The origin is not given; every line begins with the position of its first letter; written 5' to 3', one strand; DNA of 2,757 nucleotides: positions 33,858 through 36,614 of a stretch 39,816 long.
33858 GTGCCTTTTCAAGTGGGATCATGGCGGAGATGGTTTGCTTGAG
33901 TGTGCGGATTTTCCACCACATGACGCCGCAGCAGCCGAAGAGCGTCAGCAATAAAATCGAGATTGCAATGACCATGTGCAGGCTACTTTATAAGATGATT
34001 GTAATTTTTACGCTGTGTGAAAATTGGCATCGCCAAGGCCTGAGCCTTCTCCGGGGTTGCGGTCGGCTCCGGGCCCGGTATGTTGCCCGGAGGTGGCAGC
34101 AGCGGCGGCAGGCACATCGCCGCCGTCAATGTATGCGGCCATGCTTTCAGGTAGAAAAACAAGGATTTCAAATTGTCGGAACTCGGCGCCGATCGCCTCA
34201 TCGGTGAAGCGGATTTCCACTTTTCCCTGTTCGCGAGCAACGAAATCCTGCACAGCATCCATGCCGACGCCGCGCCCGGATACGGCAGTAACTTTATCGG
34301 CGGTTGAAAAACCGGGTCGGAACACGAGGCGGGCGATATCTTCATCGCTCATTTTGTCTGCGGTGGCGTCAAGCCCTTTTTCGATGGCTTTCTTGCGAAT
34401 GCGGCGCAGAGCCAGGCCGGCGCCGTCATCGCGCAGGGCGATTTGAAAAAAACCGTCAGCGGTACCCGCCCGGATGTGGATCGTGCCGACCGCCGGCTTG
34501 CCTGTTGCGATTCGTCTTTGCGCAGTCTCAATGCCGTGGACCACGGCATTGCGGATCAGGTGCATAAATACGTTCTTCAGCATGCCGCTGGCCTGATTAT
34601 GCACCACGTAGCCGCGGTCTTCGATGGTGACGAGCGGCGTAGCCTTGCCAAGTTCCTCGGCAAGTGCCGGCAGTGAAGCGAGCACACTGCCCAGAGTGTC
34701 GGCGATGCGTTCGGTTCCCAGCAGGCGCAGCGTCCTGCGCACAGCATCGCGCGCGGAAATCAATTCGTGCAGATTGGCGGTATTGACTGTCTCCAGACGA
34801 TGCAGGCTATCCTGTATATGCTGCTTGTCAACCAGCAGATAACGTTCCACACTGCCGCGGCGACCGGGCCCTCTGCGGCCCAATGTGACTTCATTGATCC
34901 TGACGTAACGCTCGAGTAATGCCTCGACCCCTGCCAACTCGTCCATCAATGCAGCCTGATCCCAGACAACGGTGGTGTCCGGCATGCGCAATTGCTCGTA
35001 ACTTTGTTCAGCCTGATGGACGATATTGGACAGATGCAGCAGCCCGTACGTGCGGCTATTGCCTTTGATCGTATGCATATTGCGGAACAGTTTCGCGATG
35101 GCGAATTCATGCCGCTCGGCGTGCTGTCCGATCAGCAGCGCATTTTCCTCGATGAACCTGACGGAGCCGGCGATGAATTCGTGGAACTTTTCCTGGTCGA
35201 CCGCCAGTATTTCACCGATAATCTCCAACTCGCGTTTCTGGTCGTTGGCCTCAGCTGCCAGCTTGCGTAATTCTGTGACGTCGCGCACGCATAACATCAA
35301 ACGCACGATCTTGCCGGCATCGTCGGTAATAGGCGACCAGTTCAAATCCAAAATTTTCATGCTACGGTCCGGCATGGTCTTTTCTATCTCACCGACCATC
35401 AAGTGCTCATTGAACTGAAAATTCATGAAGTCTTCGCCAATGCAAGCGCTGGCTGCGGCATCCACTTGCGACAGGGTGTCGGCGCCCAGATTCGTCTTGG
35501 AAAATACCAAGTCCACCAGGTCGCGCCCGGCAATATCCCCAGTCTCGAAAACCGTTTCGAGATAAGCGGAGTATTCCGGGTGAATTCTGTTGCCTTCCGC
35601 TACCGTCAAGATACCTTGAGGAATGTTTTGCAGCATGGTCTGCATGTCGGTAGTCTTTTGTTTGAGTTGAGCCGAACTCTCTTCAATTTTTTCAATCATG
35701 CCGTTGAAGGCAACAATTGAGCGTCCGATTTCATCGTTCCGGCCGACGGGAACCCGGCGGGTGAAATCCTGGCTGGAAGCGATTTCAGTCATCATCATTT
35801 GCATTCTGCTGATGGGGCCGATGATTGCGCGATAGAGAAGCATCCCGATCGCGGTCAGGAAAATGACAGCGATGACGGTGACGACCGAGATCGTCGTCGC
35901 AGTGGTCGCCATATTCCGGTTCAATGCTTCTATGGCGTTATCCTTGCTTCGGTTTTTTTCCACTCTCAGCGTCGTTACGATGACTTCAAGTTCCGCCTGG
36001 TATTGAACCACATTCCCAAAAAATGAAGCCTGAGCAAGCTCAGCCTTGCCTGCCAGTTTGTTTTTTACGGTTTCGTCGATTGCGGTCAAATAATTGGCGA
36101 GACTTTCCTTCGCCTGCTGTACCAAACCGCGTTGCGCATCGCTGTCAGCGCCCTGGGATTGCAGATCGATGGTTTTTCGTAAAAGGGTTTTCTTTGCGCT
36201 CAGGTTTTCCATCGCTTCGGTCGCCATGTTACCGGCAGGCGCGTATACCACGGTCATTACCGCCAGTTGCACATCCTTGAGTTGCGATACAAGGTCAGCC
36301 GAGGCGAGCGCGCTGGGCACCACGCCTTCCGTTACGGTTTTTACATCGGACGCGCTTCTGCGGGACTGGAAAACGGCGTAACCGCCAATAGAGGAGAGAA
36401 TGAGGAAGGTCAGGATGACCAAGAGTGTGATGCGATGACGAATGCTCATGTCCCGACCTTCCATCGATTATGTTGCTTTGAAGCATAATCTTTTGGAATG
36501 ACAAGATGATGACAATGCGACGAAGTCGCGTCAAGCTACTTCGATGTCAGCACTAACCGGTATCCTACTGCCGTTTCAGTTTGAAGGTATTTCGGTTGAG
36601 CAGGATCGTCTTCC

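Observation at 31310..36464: Compact chemosensory-like operon without CheW, CheR or CheB, built around a receptor-kinase fusion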

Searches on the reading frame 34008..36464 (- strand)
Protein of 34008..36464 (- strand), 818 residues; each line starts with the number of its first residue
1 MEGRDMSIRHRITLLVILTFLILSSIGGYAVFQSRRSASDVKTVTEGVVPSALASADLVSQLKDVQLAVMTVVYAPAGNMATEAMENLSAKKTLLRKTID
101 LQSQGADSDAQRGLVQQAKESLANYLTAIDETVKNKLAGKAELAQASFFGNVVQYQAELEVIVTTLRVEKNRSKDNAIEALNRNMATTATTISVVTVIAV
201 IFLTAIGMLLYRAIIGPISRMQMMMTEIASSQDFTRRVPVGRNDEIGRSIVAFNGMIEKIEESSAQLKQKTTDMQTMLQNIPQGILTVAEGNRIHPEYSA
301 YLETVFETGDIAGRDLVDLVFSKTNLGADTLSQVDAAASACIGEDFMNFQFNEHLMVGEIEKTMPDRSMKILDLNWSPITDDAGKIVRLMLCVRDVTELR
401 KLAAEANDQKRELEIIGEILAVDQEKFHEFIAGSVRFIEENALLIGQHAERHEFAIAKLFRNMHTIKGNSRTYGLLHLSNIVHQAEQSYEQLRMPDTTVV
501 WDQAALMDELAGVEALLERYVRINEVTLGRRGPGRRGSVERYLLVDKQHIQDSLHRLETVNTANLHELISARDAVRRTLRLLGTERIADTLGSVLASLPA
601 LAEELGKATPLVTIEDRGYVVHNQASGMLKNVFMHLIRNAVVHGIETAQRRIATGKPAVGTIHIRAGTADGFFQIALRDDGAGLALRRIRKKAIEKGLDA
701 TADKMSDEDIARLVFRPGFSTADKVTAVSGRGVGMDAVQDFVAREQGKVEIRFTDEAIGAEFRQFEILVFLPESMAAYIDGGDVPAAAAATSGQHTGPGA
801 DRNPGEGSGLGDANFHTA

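Call 3: search_protein_families(library=pfam, proteins=[window:34008-36464:-], max_evalue=1)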
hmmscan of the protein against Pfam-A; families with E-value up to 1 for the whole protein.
window:34008-36464:- (818 aa): 8 families
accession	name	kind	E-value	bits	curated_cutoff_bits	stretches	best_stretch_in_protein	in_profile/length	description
PF00672.30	HAMP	-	3.8e-09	37.2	25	1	209-262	1-53/53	HAMP domain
PF02518.31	HATPase_c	-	2.4e-07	31.6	26.4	1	629-763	6-104/111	Histidine kinase-, DNA gyrase B-, and HSP90-like ATPase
PF12729.13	4HB_MCP_1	-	6.9e-07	29.4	27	1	5-160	1-157/181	Four helix bundle sensory module for signal transduction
PF01627.28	Hpt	-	1.3e-06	28.9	24.6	1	447-507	19-75/84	Hpt domain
PF08448.16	PAS_4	-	0.0082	16.8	23.1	1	361-400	70-109/110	PAS fold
PF25727.1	UL74A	-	0.094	12.8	27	1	194-216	9-31/54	Cytomegalovirus UL74A protein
PF00989.32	PAS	-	0.14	12.6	22.6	1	273-396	2-113/113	PAS fold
PF13426.13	PAS_9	-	0.17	12.6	27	1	283-398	2-103/103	PAS domain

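Call 4: search_protein_families(library=ncbifam, proteins=[window:34008-36464:-], max_evalue=1)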
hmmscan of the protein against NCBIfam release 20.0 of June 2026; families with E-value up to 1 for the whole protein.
window:34008-36464:- (818 aa): 16 families
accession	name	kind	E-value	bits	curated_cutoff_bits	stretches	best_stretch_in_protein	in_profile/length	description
NF041336.1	CheA_Halo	equivalog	7e-44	150.5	950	2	601-754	370-524/666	chemotaxis protein CheA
NF007835.0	PRK10547.1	equivalog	5e-37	127.8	793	2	633-763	390-518/670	chemotaxis protein CheA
NF033092.0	HK_WalK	equivalog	4.6e-13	48.6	725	1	176-403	163-369/594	cell wall metabolism sensor histidine kinase WalK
NF058645.1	MCPCtpMPsAe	equivalog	2e-12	46.6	900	1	177-282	192-298/558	methyl-accepting chemotaxis protein CtpM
NF046044.1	PnpS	equivalog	6.5e-11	41.9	400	1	217-403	1-167/390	two-component system histidine kinase PnpS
NF053592.1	HK_near_YfiR_like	equivalog_domain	2.1e-10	40.6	194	1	181-262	142-223/223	sensor histidine kinase, YfiR-like protein-associated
NF038263.1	prot_phos_SiaA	equivalog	8.9e-09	34.4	700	1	188-279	309-398/658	biofilm regulation protein phosphatase SiaA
TIGR01386.1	cztS_silS_copS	subfamily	6.4e-07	28.7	292.55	1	100-273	80-247/457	heavy metal sensor histidine kinase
NF007423.1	PRK09966.1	equivalog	1.1e-06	27.9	325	1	185-274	146-235/390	diguanylate cyclase DgcN/YfiN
NF011874.0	PRK15347.1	equivalog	1.9e-06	26.2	852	1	182-275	289-381/921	two component system sensor kinase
NF045911.1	TCSHisKinNblS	equivalog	6.3e-06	24.8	1000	1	187-286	179-280/621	two-component system sensor histidine kinase NblS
NF007896.0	PRK10600.1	equivalog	2.3e-05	23.2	578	1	118-280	91-243/598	nitrate/nitrite two-component system sensor histidine kinase NarX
NF007837.0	PRK10549.1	equivalog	3.5e-05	22.7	603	1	128-273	108-246/466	envelope stress sensor histidine kinase BaeS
NF012163.2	BaeS_SmeS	equivalog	0.00012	21.2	500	1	179-275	152-248/457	sensor histidine kinase efflux regulator BaeS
TIGR02938.1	nifL_nitrog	equivalog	0.0002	20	242.45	1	366-416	85-135/494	nitrogen fixation negative regulator NifL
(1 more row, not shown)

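Call 7: find_homologous_proteins(query=window:34008-36464:-, max_evalue=1e-10)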
Query window:34008-36464:- (818 aa): 1871 proteins with E <= 1e-10 among 8000 candidates; the best 120 are listed.
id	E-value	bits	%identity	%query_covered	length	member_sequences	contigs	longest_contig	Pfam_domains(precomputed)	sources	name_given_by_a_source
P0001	0.0e+0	1759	100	99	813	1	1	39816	PF00672.31,PF12729.14,PF02518.32,PF01627.29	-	-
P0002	0.0e+0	1411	81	99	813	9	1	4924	PF00672.31,PF12729.14,PF02518.32,PF01627.29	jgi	jgi:signal transduction histidine kinase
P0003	0.0e+0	1340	79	95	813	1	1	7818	PF00672.31,PF12729.14,PF02518.32,PF01627.29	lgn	-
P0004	0.0e+0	1325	76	97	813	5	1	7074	PF00672.31,PF12729.14,PF02518.32,PF01627.29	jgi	jgi:signal transduction histidine kinase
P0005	0.0e+0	1252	72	97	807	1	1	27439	PF00672.31,PF02518.32,PF01627.29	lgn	-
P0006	0.0e+0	1223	72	95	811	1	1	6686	PF00672.31,PF02518.32,PF01627.29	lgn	-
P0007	0.0e+0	1222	70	98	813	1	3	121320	PF00672.31,PF02518.32,PF01627.29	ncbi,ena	-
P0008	0.0e+0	1199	72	95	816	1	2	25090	PF00672.31,PF12729.14,PF02518.32,PF01627.29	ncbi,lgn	-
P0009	0.0e+0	1191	71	95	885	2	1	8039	PF00672.31,PF02518.32,PF01627.29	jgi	jgi:two-component system chemotaxis sensor kinase CheA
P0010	0.0e+0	1187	70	95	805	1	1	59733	PF00672.31,PF12729.14,PF02518.32,PF01627.29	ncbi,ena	-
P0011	0.0e+0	1170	67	98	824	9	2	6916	PF00672.31,PF02518.32,PF01627.29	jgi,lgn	-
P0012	0.0e+0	1166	67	98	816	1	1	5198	PF00672.31,PF12729.14,PF02518.32,PF01627.29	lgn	-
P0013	0.0e+0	1163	69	97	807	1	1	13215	PF00672.31,PF12729.14,PF02518.32,PF01627.29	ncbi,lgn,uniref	ncbi:HAMP domain-containing protein [Undibacterium sp.]|uniref:HAMP domain-containing protein n=1 Ta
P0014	0.0e+0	1163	68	95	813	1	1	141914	PF00672.31,PF12729.14,PF02518.32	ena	-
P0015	0.0e+0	1161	68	99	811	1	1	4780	PF00672.31,PF02518.32,PF01627.29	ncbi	-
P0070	0.0e+0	1099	66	95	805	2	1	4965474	PF00672.31,PF02518.32,PF01627.29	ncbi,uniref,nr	ncbi:chemotaxis protein CheA [Herbaspirillum hiltneri N3]|uniref:Chemotaxis protein CheA n=1 Tax=Her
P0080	0.0e+0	1094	64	95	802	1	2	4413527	PF00672.31,PF12729.14,PF02518.32,PF01627.29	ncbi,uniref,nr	ncbi:Hpt domain-containing protein [Paludibacterium yongneupense]|uniref:Hpt domain-containing prote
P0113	0.0e+0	1074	63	96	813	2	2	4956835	PF00672.31,PF12729.14,PF02518.32,PF01627.29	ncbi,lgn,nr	ncbi:chemotaxis protein CheA [Azoarcus sp. DN11]|nr:chemotaxis protein CheA [Azoarcus sp. DN11]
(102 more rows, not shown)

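Call 8: search_solved_structures(query=window:34008-36464:-, max_evalue=0.001, show_alignments=2)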
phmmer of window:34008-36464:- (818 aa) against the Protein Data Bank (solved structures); distinct sequences matched with E-value up to 0.001: 10.
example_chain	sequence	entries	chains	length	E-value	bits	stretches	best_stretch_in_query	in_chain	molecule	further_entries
6s1k_A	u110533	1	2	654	1.1e-29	106.7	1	601-772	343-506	Chemotaxis protein CheA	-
8c5v_A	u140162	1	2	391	3.8e-28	101.7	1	601-773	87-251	Chemotaxis protein CheA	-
6mi6_A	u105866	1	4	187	8.6e-27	97.2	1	632-752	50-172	Chemotaxis protein CheA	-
1i58_A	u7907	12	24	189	8.8e-27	97.2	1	632-752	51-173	CHEMOTAXIS PROTEIN CHEA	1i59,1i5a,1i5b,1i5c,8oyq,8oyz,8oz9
1i5d_A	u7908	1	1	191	9.1e-27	97.1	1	632-752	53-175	CHEMOTAXIS PROTEIN CHEA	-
4xiv_A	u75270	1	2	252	1.1e-26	96.9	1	631-752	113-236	Chemotaxis protein CheA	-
2ch4_A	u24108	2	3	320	2.6e-26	95.6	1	632-753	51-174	CHEMOTAXIS PROTEIN CHEA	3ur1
3ja6_C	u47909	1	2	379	6.6e-26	94.3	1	631-752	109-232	Chemotaxis protein CheA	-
1b3q_A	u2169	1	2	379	6.8e-26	94.2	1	631-752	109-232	PROTEIN (CHEMOTAXIS PROTEIN CHEA)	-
4jpb_A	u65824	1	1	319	2.8e-24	88.9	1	632-753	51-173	Chemotaxis protein CheA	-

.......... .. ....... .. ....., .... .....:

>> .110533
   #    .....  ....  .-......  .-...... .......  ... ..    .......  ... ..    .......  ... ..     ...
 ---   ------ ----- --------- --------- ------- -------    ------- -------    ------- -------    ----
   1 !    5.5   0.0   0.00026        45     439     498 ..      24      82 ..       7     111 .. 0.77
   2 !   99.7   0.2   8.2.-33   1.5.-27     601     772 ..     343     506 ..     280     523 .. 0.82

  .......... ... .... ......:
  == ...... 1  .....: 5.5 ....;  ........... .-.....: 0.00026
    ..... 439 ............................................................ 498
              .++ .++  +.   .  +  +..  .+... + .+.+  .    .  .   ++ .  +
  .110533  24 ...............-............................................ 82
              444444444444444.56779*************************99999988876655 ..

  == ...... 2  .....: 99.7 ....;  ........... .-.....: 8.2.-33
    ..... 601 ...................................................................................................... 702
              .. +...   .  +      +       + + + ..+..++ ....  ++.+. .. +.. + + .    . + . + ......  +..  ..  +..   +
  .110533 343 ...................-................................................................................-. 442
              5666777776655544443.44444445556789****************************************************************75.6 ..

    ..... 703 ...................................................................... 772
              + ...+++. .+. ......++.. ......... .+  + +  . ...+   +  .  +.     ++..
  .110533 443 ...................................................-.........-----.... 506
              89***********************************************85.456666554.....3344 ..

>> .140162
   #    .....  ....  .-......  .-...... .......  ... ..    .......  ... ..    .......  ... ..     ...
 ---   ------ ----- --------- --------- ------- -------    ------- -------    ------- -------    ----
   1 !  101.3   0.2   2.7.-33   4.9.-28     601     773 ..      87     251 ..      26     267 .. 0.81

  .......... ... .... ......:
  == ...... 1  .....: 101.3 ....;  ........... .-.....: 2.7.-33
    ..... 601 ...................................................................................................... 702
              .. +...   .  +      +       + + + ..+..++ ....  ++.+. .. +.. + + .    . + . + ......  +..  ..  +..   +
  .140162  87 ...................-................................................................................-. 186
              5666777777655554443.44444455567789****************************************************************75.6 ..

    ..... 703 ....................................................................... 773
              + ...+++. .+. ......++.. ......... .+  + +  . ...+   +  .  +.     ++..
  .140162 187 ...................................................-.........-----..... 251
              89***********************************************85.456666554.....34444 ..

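Call 9: find_related_loci(query=window:34008-36464:-, collection=genome_contigs, flank=8000)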
Query window:34008-36464:- (818 aa) in genome_contigs; peptide patterns used: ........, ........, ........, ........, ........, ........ (x = any residue, [..] = any of these).
145 stretches matched a pattern; 24 encode a relative of the query (tblastn E <= 1e-3); 24 distinct loci.
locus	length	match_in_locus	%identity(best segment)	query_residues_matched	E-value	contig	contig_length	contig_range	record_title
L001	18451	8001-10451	81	2-818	0e+0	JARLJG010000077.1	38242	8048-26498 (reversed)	MAG: Burkholderiaceae bacterium isolate MAG_BA346 MetaBAT2_Bin_346_Anoxic_k141_2826943, whole genome shotgun sequence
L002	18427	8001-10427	70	4-806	0e+0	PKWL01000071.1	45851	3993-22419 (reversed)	MAG: Janthinobacterium sp. isolate palsa_998 73.20120500_P28.8_contig_1310, whole genome shotgun sequence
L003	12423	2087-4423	69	6-783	0e+0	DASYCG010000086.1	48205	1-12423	MAG TPA_asm: Herbaspirillum sp. isolate SMAG_U4927 k141_3382307, whole genome shotgun sequence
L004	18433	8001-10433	64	2-808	0e+0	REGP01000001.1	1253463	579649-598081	Oxalobacteraceae bacterium CAVE-383 NODE_1_length_1253463_cov_174.108694, whole genome shotgun sequence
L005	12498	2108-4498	66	2-793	0e+0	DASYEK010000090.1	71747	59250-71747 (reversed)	MAG TPA_asm: Herbaspirillum sp. isolate SMAG_U4984 k141_940304, whole genome shotgun sequence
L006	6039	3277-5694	61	3-810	0e+0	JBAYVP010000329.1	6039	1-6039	MAG: Sulfuricellaceae bacterium isolate SO_2016_LW3_62 scaffold21292_LW162_2016, whole genome shotgun sequence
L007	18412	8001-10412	64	3-804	0e+0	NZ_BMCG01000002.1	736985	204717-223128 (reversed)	Oxalicibacterium flavum strain CCM 7086 sequence2, whole genome shotgun sequence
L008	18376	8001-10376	64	1-789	0e+0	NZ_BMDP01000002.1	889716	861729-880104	Oxalicibacterium solurbis strain CCM 7664 sequence2, whole genome shotgun sequence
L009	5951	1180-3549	64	2-790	0e+0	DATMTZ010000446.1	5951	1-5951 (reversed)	MAG TPA_asm: Oxalicibacterium sp. isolate SMAG_U13027 k141_328918, whole genome shotgun sequence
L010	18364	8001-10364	63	5-794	0e+0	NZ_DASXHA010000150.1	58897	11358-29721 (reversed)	MAG: Paraburkholderia sp. isolate SMAG_U5180 k141_2982407, whole genome shotgun sequence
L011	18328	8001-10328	58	6-781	0e+0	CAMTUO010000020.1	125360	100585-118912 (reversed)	MAG: uncultured Gallionella sp. isolate G01_MAG_00005 genome assembly, contig: G01_MAG_00005_000000000001, whole genome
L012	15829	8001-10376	57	3-799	0e+0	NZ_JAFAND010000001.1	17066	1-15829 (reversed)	MAG: Paludibacterium sp. isolate CP_BE_RX_R2_11 BE_RX_R2_k147_2432579, whole genome shotgun sequence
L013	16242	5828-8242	53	6-799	0e+0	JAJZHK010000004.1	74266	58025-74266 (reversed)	MAG: Proteobacteria bacterium isolate LL7.bin26 NODE_206_length_74266_cov_1.880252, whole genome shotgun sequence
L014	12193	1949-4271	82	4-801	0e+0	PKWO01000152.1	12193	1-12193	MAG: Oxalobacteraceae bacterium isolate palsa_996 73.20120500_P28.43_contig_18246, whole genome shotgun sequence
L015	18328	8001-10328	61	6-781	0e+0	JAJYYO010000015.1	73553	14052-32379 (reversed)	MAG: Proteobacteria bacterium isolate FK4.bin2 NODE_324_length_73553_cov_10.958216, whole genome shotgun sequence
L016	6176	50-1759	65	214-783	0e+0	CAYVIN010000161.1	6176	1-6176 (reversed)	MAG TPA_asm: uncultured Sulfuricella sp. isolate SRP302447_co3_331 genome assembly, contig: NODE_37292_length_6176_cov_2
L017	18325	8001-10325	54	6-776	0e+0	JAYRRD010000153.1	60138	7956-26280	MAG: Rhodoferax sp. isolate XM1_ASGE3bin.20 k141_717237, whole genome shotgun sequence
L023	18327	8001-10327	54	5-776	0e+0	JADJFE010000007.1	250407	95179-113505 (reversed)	MAG: Candidatus Aalborgicola bjergmarkensis isolate Bjer_18-Q3-R1-45_BATAC.458 tig00003486-10-2497510, whole genome shot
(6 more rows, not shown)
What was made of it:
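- Most host genera are flagellated chemotactic bacteria (calls 7, 9; own knowledge).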

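Call 12: find_encoding_contigs(protein=P0070, flank=10000, max_places=2)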
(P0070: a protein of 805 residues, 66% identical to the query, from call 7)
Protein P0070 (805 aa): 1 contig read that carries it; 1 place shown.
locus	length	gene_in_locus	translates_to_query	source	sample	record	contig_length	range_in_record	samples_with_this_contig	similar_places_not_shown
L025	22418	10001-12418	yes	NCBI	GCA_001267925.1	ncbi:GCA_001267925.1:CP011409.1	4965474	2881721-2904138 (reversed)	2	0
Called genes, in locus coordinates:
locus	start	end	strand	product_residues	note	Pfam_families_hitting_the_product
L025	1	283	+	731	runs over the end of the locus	PF02446:Glyco_hydro_77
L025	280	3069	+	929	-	PF00128:Alpha-amylase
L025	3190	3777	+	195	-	-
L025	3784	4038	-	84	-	-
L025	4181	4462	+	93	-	-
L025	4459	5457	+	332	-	PF01545:Cation_efflux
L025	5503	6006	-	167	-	PF04828:GFA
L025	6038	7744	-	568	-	PF02776:TPP_enzyme_N, PF00205:TPP_enzyme_M, PF02775:TPP_enzyme_C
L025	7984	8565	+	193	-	PF13628:DUF4142, PF03713:DUF305 (weak)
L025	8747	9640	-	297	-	PF03479:PCC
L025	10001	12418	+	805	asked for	PF00672:HAMP, PF01627:Hpt (weak), PF02518:HATPase_c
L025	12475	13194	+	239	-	PF00015:MCPsignal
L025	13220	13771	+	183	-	-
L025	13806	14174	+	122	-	PF00072:Response_reg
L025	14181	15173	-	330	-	PF00165:HTH_AraC (faint), PF12833:HTH_18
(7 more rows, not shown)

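Call 17: find_encoding_contigs(protein=P0113, flank=10000, max_places=1)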
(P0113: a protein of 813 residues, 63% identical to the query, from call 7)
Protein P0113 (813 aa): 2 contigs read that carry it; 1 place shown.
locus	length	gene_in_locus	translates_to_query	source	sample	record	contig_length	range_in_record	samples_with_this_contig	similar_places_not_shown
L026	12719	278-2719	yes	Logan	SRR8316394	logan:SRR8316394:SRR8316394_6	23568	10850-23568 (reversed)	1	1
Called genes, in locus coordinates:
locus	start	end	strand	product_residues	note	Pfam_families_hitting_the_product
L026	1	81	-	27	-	?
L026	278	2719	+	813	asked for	PF12729:4HB_MCP_1 (weak), PF00672:HAMP (weak), PF01627:Hpt, PF02518:HATPase_c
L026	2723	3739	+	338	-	-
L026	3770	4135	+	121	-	PF00072:Response_reg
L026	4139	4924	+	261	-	PF00015:MCPsignal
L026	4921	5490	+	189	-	-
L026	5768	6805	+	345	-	PF12849:PBP_like_2, PF01547:SBP_bac_1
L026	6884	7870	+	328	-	PF00528:BPD_transp_1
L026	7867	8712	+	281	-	PF00528:BPD_transp_1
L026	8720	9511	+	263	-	PF02463:SMC_N, PF00005:ABC_tran, PF13304:AAA_21 (faint)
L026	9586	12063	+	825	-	PF00990:GGDEF, PF00563:EAL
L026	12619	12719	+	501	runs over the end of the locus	PF02332:Phenol_Hydrox, PF04945:YHS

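Call 18: find_encoding_contigs(protein=P0080, flank=10000, max_places=1)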
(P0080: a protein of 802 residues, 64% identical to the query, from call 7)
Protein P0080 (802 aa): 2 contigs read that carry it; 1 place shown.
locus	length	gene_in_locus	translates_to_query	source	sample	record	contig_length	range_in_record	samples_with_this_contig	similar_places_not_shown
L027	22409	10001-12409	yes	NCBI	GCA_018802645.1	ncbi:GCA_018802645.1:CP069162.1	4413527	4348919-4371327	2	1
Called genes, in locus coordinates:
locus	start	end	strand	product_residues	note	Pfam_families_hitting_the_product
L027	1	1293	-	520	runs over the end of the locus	PF08479:POTRA_2, PF17287:POTRA_3, PF03865:ShlB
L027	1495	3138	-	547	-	PF00342:PGI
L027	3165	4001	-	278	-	PF01418:HTH_6, PF01380:SIS, PF13580:SIS_2 (weak)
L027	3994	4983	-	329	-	PF02685:Glucokinase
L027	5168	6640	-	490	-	PF00479:G6PD_N, PF02781:G6PD_C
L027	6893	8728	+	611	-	PF00920:ILVD_EDD_N, PF24877:ILV_EDD_C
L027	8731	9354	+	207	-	PF01081:Aldolase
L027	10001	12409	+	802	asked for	PF12729:4HB_MCP_1 (weak), PF00672:HAMP, PF01627:Hpt, PF02518:HATPase_c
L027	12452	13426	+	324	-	PF13690:CheX (weak)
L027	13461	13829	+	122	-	PF00072:Response_reg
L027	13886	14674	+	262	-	PF00015:MCPsignal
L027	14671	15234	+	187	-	-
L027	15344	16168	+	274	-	PF08668:HDOD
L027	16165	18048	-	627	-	PF00773:RNB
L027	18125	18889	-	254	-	PF08220:HTH_DeoR, PF08279:HTH_11, PF13412:HTH_24 (weak), PF00455:DeoRC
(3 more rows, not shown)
